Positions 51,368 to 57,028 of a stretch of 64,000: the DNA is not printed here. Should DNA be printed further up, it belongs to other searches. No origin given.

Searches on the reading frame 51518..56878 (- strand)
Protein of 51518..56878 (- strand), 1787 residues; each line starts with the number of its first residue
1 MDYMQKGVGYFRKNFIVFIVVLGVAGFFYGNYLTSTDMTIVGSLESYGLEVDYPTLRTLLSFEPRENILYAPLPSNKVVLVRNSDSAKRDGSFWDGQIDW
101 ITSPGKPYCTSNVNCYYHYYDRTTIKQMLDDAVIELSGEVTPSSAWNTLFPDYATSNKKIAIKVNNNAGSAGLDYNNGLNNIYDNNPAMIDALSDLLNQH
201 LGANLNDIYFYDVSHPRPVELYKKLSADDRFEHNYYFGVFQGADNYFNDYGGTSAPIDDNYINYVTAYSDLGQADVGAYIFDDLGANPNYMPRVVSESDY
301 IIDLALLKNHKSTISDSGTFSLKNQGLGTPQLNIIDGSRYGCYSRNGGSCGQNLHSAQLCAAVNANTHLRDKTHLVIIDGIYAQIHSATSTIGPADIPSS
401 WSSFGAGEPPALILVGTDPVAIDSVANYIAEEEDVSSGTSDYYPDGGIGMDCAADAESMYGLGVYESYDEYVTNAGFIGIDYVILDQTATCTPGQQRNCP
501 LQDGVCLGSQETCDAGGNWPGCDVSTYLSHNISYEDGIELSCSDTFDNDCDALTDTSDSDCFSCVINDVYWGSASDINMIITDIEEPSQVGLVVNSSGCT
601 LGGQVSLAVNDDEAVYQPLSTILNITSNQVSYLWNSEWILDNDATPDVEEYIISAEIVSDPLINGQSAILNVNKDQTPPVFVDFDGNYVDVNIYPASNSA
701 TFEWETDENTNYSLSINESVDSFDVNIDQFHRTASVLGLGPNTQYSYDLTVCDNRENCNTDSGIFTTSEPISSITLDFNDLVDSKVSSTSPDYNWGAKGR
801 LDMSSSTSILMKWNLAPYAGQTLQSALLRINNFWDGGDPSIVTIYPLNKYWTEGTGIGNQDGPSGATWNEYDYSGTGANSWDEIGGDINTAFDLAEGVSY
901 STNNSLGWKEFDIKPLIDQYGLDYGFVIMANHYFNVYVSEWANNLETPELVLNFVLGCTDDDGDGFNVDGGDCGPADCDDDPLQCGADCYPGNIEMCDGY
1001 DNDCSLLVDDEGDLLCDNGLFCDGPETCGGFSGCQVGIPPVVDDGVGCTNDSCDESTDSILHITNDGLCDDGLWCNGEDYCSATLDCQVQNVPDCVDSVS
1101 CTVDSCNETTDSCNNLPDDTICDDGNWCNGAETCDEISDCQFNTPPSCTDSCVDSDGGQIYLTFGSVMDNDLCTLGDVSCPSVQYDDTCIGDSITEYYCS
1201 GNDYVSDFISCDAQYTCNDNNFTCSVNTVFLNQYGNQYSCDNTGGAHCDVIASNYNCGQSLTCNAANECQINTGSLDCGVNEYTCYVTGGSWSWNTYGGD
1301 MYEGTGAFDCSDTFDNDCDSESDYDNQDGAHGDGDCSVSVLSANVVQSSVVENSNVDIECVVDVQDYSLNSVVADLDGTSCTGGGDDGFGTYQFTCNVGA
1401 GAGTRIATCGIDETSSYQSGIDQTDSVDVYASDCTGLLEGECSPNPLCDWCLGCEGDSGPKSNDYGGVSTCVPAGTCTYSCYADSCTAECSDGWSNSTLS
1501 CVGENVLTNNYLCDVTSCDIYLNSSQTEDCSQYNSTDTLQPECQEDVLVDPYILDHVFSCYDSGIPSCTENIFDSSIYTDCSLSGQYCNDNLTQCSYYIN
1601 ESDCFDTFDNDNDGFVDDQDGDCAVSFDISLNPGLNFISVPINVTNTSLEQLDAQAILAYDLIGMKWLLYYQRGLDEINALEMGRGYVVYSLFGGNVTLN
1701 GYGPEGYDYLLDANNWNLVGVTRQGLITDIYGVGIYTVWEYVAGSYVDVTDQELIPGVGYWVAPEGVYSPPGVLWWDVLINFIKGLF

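Call 18: search_protein_families(library=pfam, proteins=[window:51518-56878:-], max_evalue=0.001)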
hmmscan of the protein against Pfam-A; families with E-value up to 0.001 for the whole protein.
window:51518-56878:- (1787 aa): 1 family
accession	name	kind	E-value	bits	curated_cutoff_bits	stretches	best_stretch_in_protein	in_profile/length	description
PF04015.17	DUF362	-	3e-06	27.9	24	1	290-426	91-198/200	Domain of unknown function (DUF362)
